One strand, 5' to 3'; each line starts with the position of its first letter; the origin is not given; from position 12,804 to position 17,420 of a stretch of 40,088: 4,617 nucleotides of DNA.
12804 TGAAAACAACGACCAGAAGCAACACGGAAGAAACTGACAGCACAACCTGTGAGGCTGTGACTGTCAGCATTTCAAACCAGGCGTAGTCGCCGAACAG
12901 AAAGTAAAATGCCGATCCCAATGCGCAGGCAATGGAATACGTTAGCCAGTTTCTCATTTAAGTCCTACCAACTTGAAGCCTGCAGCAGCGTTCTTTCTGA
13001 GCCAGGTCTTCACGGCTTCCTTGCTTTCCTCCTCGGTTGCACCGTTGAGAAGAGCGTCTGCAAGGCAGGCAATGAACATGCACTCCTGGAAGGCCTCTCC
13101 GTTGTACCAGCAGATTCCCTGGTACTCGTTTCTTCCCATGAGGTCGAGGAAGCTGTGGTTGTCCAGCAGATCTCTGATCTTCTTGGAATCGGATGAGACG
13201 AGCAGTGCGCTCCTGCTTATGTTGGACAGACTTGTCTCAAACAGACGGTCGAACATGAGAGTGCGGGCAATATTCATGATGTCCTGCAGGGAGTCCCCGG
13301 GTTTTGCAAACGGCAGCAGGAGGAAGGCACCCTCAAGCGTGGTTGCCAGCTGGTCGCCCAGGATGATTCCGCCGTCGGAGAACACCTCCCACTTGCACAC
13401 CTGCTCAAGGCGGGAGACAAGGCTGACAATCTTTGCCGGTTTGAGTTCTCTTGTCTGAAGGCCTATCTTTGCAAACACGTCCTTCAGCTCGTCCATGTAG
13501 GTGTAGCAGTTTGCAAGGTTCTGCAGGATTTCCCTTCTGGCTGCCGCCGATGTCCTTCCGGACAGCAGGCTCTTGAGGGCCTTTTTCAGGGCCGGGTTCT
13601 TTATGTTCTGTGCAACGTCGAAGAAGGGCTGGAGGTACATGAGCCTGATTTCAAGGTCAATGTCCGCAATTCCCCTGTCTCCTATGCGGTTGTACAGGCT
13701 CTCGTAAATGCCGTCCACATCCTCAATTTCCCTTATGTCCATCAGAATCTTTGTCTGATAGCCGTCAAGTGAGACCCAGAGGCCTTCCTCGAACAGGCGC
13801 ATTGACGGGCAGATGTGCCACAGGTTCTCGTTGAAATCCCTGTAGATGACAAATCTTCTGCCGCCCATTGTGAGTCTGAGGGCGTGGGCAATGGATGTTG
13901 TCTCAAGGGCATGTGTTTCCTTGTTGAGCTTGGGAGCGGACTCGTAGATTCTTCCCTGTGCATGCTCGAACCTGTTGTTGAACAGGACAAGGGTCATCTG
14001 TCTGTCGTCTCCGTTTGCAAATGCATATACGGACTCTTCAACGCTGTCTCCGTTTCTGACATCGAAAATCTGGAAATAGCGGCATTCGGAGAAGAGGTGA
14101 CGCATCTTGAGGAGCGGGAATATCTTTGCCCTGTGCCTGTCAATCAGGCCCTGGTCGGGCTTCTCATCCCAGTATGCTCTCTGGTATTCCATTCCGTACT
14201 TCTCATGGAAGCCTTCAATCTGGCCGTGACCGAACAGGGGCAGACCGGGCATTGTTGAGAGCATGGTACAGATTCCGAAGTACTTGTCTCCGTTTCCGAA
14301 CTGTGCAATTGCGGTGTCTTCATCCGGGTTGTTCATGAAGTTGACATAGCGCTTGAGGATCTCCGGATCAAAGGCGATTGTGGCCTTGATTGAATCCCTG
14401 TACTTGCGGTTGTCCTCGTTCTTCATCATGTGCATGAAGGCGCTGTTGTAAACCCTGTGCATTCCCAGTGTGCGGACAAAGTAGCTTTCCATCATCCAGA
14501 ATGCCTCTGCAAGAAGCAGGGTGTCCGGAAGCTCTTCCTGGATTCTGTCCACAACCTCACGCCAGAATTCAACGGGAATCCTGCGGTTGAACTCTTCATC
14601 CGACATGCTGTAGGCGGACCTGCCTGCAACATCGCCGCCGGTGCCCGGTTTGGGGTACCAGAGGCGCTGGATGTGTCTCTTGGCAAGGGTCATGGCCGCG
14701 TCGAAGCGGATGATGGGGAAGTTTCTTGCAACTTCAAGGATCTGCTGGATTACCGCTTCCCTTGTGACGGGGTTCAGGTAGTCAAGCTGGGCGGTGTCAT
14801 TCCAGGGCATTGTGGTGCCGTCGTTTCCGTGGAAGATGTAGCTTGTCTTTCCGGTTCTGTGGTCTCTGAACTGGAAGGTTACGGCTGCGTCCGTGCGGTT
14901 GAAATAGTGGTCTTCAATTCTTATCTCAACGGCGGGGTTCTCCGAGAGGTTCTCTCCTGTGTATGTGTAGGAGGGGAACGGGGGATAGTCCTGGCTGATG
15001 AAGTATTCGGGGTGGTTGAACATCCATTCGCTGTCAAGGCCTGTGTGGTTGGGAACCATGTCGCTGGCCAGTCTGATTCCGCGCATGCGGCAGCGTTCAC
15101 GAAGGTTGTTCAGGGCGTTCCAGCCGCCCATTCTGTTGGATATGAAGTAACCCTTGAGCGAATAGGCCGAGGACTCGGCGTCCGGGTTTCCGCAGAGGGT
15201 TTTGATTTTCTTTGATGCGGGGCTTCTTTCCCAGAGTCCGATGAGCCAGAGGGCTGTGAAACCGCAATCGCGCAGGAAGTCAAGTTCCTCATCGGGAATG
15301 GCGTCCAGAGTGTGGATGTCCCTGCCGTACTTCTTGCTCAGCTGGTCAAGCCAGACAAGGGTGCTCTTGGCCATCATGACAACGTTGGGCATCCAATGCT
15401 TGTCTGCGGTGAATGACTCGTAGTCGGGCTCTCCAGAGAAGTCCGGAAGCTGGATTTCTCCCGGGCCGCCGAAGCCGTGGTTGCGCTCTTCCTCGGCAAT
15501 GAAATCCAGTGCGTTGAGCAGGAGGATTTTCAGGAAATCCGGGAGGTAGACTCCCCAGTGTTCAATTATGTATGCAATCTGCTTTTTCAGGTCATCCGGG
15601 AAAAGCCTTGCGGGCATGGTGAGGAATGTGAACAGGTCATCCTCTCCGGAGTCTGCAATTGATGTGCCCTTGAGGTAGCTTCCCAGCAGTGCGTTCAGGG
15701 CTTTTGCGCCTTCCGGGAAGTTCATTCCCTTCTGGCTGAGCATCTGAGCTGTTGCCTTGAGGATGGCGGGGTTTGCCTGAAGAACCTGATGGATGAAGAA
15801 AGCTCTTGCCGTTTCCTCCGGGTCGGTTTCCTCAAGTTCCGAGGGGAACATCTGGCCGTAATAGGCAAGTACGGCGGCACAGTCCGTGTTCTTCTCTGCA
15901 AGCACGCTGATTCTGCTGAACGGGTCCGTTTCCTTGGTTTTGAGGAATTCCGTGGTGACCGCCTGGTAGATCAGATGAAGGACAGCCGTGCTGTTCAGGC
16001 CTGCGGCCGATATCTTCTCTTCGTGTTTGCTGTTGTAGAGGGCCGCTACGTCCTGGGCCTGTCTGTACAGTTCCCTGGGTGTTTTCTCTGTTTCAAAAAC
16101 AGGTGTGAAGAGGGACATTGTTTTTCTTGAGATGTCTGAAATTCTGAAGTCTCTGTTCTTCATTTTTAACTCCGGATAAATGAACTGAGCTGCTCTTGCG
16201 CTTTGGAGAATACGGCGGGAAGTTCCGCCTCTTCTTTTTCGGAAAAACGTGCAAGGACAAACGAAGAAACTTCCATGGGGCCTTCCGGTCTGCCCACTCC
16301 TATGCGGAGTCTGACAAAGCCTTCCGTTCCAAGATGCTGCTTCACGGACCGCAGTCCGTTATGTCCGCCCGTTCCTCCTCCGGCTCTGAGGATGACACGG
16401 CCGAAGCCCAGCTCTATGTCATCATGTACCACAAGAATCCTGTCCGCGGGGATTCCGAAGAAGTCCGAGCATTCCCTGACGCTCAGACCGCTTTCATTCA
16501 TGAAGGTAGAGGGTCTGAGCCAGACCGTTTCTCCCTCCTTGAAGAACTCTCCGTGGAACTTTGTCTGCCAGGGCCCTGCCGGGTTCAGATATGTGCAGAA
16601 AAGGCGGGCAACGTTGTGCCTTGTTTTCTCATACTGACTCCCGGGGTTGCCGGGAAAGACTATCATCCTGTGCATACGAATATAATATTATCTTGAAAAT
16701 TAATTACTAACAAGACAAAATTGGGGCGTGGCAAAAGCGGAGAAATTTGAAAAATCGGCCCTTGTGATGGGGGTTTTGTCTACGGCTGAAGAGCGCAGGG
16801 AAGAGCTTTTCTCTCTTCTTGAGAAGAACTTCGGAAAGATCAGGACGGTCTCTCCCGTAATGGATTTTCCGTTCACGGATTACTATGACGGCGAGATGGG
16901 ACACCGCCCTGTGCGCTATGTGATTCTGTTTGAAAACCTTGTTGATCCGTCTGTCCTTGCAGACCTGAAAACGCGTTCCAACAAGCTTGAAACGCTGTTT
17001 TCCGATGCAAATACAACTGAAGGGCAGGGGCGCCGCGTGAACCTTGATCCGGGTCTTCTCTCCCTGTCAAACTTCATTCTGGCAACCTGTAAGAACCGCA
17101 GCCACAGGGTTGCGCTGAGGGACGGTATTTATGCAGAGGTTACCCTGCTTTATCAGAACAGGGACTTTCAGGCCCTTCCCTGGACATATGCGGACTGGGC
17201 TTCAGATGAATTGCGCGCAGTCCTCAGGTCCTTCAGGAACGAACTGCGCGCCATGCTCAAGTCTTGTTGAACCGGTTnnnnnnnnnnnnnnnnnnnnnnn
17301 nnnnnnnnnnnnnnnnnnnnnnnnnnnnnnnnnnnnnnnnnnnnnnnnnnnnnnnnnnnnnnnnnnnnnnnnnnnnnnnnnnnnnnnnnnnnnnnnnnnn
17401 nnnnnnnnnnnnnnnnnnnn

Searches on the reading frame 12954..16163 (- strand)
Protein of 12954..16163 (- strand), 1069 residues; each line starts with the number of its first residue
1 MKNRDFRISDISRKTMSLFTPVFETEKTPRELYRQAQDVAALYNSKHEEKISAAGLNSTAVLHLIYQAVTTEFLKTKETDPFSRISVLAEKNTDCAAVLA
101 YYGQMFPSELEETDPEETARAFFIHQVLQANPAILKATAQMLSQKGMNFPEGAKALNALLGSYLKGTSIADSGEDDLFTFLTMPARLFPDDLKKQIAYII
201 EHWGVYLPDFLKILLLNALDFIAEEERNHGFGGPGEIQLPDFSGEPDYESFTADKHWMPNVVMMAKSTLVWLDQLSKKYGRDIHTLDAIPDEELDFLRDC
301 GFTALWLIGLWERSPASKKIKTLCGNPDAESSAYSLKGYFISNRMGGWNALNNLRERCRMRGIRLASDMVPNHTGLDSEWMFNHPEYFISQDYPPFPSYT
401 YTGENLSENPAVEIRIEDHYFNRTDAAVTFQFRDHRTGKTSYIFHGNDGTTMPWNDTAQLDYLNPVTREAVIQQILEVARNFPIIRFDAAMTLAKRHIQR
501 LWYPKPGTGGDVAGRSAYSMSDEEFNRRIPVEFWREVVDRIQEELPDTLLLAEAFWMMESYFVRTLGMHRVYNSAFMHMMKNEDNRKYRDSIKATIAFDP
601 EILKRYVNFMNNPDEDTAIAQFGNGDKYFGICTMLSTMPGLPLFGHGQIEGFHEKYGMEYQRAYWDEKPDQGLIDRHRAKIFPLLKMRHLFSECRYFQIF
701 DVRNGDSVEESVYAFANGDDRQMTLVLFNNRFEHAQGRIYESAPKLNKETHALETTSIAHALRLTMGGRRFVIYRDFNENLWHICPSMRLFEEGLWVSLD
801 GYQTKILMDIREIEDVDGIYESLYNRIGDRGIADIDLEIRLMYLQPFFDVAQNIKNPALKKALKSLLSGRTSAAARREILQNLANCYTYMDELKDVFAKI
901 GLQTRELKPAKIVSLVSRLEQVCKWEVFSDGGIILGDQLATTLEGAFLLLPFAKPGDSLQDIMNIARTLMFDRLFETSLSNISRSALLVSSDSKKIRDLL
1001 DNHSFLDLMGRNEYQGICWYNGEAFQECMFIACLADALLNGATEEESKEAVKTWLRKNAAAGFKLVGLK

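Call 10: search_protein_families(library=pfam, proteins=[window:12954-16163:-], max_evalue=0.01)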
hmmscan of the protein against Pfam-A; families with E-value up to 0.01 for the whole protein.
window:12954-16163:- (1069 aa): 1 family
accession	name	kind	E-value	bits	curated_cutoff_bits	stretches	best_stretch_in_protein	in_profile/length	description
PF00128.31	Alpha-amylase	-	4.1e-11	43.2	22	1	292-654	23-358/446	Alpha amylase, catalytic domain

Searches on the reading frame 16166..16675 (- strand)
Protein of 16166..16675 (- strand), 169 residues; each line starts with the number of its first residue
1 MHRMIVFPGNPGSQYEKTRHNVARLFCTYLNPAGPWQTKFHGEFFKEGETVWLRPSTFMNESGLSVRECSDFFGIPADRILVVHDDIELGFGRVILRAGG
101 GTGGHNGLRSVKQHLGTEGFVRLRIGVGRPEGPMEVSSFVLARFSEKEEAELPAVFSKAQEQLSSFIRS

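Call 10: search_protein_families(library=pfam, proteins=[window:16166-16675:-], max_evalue=0.01)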
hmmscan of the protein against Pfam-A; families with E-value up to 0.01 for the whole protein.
window:16166-16675:- (169 aa): 1 family
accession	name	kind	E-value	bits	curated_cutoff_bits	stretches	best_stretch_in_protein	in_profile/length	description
PF01195.25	Pept_tRNA_hydro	-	2.5e-49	168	27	1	4-167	1-171/183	Peptidyl-tRNA hydrolase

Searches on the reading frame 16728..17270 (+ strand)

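Call 10: search_protein_families(library=pfam, proteins=[window:16728-17270:+], max_evalue=0.01)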
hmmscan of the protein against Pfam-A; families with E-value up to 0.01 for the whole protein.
window:16728-17270:+ (180 aa): 1 family
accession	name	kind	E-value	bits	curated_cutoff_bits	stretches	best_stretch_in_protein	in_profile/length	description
PF14385.11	DUF4416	-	1.1e-51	175.4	27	1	9-171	2-160/162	Domain of unknown function (DUF4416)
